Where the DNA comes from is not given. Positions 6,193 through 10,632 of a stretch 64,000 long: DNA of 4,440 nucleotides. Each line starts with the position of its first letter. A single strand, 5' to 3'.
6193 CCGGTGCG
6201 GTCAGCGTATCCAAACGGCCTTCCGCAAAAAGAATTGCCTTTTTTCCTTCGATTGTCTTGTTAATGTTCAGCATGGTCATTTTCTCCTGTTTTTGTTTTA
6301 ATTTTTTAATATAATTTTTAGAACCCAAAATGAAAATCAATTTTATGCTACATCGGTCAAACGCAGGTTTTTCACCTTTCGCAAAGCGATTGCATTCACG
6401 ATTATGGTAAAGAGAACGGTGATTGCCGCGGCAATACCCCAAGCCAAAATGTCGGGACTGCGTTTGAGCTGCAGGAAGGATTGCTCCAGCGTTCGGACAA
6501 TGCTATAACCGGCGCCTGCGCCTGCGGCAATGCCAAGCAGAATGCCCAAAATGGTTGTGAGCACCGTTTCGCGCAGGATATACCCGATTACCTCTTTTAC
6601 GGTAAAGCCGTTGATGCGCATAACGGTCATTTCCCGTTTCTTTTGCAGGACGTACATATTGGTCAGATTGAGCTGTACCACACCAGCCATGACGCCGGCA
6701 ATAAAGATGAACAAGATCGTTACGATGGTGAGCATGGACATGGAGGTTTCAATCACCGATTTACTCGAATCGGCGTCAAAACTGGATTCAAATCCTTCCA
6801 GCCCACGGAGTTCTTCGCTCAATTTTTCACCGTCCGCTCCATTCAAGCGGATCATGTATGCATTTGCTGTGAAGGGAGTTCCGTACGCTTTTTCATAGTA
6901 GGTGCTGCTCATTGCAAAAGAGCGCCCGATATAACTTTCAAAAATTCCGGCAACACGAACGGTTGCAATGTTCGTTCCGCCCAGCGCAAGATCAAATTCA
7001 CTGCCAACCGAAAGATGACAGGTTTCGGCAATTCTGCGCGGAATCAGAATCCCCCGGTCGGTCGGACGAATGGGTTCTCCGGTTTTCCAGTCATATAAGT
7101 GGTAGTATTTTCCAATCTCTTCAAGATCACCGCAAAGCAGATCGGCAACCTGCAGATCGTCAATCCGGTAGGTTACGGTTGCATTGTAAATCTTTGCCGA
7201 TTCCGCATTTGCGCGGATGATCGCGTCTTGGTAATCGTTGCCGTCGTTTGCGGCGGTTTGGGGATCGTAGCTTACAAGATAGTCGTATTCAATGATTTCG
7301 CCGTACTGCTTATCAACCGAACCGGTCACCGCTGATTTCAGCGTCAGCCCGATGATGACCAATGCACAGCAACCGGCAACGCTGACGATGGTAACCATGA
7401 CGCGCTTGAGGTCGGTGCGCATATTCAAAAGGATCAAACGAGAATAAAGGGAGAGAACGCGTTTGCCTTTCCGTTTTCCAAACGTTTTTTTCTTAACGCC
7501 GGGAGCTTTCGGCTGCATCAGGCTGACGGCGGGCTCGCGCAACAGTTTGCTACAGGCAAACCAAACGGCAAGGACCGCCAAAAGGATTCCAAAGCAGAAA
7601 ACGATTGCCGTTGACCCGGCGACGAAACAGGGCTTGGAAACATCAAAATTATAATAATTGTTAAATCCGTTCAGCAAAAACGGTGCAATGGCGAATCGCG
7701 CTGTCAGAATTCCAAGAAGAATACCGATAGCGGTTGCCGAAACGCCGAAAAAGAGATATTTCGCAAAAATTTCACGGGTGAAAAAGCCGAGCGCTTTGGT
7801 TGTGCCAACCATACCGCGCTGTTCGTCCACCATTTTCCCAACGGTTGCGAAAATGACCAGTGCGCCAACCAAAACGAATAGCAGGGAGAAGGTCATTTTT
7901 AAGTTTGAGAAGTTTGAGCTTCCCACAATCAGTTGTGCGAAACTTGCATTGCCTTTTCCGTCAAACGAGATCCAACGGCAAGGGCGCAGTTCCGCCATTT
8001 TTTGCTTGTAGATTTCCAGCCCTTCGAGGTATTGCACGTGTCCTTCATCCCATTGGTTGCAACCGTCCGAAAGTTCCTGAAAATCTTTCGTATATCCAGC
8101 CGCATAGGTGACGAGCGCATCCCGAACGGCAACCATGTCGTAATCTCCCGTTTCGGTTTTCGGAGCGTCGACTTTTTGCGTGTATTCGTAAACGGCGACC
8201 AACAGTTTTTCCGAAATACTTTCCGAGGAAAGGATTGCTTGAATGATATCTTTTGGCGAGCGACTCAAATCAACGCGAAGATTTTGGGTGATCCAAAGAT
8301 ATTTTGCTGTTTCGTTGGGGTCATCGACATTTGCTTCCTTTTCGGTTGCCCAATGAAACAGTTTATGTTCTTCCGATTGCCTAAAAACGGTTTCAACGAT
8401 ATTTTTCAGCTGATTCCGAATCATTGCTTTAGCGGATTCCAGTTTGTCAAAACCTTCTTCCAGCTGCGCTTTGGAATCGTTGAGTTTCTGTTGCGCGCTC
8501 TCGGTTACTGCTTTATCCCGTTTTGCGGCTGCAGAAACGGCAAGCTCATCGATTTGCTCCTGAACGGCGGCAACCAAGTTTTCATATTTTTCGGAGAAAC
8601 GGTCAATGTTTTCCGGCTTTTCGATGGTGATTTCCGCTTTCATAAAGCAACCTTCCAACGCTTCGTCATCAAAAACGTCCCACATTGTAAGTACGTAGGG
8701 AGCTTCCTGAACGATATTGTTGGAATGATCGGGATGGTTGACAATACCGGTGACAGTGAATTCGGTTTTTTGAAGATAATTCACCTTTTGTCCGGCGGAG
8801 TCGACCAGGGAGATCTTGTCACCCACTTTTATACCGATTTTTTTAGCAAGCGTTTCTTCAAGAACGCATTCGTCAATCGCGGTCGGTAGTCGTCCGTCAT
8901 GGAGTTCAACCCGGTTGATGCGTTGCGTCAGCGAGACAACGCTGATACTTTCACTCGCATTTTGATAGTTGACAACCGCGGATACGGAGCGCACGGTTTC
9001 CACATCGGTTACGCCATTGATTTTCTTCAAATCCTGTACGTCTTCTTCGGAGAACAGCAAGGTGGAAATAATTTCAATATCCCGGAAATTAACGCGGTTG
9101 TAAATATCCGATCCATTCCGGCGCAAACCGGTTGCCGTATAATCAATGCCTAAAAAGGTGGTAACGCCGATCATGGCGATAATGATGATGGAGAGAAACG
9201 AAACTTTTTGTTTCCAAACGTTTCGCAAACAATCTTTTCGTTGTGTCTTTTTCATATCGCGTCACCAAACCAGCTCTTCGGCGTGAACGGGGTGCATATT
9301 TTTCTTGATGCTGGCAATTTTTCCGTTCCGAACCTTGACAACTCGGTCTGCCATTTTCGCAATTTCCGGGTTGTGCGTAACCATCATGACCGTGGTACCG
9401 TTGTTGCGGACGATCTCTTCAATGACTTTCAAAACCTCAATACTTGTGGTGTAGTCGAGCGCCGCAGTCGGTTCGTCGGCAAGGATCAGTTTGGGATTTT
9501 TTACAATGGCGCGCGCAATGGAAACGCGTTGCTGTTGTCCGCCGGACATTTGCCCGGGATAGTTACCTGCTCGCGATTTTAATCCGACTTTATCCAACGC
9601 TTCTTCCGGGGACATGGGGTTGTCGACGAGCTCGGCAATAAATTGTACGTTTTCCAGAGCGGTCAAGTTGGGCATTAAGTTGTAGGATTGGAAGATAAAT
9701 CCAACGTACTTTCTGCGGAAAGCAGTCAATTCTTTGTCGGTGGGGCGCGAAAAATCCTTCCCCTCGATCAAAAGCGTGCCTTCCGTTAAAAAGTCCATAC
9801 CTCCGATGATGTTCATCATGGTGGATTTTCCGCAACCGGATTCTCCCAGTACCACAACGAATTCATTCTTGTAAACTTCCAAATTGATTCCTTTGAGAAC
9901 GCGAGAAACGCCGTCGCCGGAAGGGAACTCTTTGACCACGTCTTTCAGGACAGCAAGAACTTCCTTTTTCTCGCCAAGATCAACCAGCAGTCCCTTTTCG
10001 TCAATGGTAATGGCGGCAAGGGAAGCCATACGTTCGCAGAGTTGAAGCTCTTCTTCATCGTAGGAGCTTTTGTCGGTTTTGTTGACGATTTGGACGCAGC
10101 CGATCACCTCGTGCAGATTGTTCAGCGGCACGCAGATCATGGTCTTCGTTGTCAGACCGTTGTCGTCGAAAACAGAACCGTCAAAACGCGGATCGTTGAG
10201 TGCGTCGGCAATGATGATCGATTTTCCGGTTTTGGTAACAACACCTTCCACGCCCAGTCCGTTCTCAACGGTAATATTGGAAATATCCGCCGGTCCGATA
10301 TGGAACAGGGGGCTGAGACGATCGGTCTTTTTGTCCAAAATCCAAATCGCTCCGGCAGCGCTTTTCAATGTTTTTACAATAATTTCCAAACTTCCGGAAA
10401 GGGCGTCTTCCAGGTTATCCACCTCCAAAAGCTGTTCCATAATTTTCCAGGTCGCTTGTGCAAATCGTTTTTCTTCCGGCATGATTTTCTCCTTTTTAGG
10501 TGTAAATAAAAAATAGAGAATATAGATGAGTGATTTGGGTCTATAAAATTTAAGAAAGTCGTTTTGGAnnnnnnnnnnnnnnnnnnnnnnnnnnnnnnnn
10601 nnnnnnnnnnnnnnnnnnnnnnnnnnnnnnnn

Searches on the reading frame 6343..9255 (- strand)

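Call 6: search_protein_families(library=pfam, proteins=[window:6343-9255:-], max_evalue=0.01)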
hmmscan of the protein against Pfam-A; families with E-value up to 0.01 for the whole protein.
window:6343-9255:- (970 aa): 3 families
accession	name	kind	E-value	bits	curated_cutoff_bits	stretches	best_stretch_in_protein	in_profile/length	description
PF02687.27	FtsX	-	2.7e-22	79.5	25.5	2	454-575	1-119/120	FtsX-like permease C-terminal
PF12704.14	MacB_PCD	-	1.6e-11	45.3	27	2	23-192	5-173/207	MacB-like periplasmic core domain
PF09823.15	DUF2357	-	0.0028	17.4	23.3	1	220-289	38-109/251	Domain of unknown function (DUF2357)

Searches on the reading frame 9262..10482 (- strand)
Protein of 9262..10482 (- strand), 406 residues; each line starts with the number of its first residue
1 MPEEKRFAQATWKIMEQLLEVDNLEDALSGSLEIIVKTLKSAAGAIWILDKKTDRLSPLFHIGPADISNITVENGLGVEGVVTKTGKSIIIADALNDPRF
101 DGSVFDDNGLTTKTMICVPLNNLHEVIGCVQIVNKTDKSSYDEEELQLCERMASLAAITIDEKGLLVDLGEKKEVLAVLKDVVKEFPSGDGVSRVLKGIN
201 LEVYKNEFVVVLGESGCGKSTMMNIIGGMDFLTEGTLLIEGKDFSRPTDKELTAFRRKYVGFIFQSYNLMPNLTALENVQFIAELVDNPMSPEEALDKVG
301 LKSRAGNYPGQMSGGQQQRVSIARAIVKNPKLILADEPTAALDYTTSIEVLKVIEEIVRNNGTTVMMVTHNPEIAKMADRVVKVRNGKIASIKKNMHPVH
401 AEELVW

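Call 6: search_protein_families(library=pfam, proteins=[window:9262-10482:-], max_evalue=0.01)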
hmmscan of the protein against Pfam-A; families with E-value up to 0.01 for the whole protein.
window:9262-10482:- (406 aa): 8 families
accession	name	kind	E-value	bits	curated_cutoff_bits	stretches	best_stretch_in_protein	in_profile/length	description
PF00005.33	ABC_tran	-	5.9e-34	118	25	1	196-340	1-137/137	ABC transporter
PF13185.12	GAF_2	-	5e-13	49.9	28.6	1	23-161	3-136/136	GAF domain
PF01590.32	GAF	-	5.7e-12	46.8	22.4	1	23-160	1-133/133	GAF domain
PF13492.12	GAF_3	-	1.2e-08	35.9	27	1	23-161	1-128/129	GAF domain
PF02463.25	SMC_N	-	2e-06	27.9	40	1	309-386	134-213/220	RecF/RecN/SMC N terminal domain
PF13304.12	AAA_21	-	0.0017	18.9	27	0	321-374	247-302/304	AAA domain, putative AbiEii toxin, Type IV TA system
PF03193.22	RsgA_GTPase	-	0.0025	18.1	30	1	203-228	103-128/174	RsgA GTPase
PF13175.12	AAA_15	-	0.0085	16.2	32.1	0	327-375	326-374/374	AAA ATPase domain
